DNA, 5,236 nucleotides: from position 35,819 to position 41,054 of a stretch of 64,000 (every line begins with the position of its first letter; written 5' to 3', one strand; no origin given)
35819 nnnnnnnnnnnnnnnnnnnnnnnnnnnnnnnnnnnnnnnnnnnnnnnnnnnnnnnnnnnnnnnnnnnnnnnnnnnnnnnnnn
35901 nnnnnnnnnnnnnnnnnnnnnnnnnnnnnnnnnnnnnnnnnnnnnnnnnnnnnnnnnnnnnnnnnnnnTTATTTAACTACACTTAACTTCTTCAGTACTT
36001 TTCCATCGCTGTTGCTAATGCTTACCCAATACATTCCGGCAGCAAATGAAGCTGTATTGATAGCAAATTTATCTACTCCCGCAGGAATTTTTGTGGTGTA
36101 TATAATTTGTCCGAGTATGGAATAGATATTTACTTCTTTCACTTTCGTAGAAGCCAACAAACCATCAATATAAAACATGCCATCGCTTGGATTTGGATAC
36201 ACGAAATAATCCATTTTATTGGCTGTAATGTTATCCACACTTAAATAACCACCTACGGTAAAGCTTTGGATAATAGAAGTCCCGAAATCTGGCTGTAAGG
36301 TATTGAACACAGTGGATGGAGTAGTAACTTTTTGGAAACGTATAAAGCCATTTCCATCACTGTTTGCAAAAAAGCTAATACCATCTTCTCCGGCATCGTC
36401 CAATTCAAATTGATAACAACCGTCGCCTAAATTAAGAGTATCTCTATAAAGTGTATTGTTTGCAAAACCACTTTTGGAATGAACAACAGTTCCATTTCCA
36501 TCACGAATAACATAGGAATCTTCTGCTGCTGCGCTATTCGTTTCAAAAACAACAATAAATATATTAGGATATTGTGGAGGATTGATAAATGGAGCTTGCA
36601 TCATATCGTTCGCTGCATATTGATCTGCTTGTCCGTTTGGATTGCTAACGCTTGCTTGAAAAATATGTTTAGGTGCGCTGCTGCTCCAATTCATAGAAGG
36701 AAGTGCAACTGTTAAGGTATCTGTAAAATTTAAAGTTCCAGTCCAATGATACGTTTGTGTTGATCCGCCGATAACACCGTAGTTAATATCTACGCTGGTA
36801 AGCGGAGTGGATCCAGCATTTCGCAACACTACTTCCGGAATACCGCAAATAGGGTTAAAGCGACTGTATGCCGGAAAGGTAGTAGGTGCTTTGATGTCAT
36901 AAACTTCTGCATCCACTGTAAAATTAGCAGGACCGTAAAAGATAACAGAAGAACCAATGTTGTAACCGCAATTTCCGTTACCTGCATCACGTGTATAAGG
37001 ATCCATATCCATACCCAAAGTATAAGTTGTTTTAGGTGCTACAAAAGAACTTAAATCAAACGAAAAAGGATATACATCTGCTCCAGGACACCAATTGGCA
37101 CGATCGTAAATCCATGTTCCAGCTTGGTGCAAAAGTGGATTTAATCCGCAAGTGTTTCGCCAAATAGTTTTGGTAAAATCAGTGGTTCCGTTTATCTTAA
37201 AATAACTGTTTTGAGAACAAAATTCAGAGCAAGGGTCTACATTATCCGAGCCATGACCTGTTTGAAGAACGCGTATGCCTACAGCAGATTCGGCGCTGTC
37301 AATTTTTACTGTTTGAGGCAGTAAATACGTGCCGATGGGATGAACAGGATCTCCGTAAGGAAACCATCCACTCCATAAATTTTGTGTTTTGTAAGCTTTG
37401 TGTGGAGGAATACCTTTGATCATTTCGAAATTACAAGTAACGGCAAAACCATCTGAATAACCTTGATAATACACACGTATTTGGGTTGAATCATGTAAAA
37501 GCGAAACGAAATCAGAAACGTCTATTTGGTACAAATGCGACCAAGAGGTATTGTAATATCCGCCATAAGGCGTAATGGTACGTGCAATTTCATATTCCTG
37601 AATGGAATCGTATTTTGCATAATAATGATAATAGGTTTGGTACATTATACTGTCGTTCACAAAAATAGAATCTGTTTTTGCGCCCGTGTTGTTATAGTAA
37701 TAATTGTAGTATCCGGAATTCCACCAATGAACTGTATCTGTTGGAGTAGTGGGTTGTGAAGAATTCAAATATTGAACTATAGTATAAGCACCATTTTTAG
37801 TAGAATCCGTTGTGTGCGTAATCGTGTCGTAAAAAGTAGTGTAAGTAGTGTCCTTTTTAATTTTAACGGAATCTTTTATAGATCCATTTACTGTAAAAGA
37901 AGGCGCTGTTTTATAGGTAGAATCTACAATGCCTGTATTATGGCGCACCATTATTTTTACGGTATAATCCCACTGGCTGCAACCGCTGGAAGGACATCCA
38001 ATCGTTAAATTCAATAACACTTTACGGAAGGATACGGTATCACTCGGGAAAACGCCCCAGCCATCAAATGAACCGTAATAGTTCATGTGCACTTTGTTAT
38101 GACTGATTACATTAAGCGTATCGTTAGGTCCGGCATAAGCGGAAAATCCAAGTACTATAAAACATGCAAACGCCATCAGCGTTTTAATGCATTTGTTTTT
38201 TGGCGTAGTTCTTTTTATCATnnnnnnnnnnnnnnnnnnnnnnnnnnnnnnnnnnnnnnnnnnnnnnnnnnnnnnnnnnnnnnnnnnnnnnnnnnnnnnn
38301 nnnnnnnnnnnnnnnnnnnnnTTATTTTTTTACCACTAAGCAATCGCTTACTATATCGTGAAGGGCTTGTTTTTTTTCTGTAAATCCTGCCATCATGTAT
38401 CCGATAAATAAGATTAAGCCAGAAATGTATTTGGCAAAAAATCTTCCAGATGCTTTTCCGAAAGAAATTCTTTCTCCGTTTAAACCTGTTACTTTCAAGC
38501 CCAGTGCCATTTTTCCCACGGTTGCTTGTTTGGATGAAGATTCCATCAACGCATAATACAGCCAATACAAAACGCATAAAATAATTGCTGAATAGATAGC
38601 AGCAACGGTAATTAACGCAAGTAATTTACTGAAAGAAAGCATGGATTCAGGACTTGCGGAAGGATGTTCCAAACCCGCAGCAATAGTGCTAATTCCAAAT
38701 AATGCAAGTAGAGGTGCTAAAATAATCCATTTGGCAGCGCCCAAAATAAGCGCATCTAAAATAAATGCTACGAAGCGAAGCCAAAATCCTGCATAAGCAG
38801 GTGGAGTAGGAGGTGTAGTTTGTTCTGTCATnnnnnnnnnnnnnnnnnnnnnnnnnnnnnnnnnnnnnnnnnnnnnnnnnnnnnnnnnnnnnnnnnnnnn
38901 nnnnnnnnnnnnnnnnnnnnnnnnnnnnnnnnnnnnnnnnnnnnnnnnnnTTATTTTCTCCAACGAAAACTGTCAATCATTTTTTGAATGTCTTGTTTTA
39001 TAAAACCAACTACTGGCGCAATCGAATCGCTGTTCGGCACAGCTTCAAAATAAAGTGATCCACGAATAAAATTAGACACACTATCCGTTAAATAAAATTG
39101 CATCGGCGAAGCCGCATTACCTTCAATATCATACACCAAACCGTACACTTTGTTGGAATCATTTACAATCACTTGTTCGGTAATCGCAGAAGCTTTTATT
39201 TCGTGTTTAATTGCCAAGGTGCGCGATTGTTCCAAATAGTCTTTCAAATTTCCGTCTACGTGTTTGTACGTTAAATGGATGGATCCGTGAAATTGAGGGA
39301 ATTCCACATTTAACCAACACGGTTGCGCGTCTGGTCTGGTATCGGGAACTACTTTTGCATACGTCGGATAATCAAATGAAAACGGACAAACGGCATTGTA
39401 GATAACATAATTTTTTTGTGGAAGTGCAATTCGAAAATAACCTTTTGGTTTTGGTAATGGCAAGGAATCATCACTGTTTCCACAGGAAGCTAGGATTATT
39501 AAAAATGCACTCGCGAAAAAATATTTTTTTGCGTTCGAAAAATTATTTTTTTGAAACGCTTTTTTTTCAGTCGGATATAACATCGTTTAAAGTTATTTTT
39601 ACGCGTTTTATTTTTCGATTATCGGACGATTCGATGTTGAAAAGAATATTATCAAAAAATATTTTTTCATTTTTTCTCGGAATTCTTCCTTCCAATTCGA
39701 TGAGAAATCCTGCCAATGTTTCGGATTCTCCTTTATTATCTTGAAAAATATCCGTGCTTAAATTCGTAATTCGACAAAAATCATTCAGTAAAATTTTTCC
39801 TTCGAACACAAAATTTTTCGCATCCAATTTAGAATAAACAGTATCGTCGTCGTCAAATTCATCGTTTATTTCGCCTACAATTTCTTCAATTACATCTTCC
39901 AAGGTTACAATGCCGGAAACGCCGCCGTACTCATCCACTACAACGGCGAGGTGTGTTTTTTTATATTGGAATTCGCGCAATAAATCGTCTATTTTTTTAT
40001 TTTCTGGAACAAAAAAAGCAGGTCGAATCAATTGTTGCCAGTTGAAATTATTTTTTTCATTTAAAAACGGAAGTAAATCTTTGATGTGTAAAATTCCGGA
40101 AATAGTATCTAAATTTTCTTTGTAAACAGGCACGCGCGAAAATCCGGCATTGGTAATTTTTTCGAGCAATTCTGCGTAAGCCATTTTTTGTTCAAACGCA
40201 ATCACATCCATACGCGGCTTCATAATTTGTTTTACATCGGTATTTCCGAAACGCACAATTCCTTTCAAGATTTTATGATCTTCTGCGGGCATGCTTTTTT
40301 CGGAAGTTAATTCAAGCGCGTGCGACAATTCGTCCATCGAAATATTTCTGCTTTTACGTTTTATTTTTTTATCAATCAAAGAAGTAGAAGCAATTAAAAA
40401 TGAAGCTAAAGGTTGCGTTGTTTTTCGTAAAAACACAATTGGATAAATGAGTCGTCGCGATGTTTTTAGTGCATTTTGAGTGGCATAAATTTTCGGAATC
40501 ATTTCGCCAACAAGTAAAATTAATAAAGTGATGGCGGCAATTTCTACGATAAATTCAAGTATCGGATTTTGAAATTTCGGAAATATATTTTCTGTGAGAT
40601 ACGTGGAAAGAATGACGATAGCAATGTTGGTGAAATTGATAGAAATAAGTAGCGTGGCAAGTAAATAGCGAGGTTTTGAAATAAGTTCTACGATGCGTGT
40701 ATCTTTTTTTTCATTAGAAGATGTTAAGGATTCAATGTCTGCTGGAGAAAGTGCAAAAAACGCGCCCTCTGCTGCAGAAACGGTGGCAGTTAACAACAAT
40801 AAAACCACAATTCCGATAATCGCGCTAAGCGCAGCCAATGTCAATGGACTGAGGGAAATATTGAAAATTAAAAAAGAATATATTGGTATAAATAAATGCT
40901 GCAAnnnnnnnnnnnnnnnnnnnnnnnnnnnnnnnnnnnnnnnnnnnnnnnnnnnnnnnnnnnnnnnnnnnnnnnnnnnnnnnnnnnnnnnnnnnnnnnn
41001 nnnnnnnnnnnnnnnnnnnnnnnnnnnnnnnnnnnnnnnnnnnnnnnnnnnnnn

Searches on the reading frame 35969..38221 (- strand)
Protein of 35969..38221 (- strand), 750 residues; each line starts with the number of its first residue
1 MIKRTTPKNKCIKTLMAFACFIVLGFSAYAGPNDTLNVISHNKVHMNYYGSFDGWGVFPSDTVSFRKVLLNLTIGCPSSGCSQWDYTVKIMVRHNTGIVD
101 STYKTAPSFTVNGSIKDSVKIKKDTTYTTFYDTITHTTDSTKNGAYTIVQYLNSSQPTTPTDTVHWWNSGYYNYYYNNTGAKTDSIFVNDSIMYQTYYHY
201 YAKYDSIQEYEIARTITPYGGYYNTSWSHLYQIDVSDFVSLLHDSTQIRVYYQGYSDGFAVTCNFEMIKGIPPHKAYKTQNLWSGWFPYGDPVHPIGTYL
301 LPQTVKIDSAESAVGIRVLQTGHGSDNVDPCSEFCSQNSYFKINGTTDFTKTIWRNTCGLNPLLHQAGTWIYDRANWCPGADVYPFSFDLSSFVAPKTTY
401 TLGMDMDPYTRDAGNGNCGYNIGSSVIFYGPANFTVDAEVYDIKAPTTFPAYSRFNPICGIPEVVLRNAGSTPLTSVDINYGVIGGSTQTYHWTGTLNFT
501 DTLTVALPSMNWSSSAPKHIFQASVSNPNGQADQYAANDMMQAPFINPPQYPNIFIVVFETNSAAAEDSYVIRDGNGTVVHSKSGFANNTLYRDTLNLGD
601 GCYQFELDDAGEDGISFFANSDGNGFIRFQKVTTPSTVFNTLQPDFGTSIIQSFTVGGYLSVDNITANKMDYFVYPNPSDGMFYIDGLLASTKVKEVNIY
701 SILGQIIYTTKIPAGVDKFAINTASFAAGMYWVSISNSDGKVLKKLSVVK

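Call 80: search_protein_families(library=pfam, proteins=[window:35969-38221:-], max_evalue=0.00001)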
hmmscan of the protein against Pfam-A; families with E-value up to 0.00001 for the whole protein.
window:35969-38221:- (750 aa): 2 families
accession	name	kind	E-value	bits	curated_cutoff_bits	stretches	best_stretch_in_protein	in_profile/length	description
PF09113.15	N-glycanase_C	-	1.1e-15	58.2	25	1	303-402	13-118/140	Peptide-N-glycosidase F, C terminal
PF18962.6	Por_Secre_tail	-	7e-15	55.5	27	1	674-748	1-75/75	Secretion system C-terminal sorting domain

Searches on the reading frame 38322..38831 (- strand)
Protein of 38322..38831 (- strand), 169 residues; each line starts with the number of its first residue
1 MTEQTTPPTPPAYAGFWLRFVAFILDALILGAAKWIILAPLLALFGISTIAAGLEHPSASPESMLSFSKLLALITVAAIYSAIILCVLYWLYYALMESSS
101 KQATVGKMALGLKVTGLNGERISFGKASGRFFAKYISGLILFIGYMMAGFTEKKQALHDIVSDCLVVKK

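Call 80: search_protein_families(library=pfam, proteins=[window:38322-38831:-], max_evalue=0.00001)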
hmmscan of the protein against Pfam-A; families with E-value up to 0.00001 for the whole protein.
window:38322-38831:- (169 aa): 1 family
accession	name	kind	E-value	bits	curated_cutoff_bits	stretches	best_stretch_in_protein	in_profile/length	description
PF06271.18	RDD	-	1.5e-26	93.8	24.1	1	13-162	1-136/137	RDD family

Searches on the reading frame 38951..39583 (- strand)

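Call 81: search_protein_families(library=pfam, proteins=[window:38951-39583:-], max_evalue=0.00001)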
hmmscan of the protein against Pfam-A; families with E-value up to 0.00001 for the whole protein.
window:38951-39583:- (210 aa): 1 family
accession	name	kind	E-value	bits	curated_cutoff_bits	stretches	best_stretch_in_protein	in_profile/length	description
PF25593.1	GldD_lipo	-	3.5e-69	232.5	27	1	42-208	4-170/170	Gliding motility lipoprotein GldD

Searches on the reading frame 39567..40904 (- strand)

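Call 81: search_protein_families(library=pfam, proteins=[window:39567-40904:-], max_evalue=0.00001)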
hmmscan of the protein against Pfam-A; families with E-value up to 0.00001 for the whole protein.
window:39567-40904:- (445 aa): 3 families
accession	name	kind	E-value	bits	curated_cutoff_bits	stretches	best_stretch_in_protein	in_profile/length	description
PF01595.25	CNNM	-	1e-31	110.5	28.4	1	31-203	2-174/181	Cyclin M transmembrane N-terminal domain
PF00571.33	CBS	-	3.2e-16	59.8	24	1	294-343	7-56/57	CBS domain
PF03471.22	CorC_HlyC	-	3.1e-15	56.4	27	1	359-440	2-80/81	Transporter associated domain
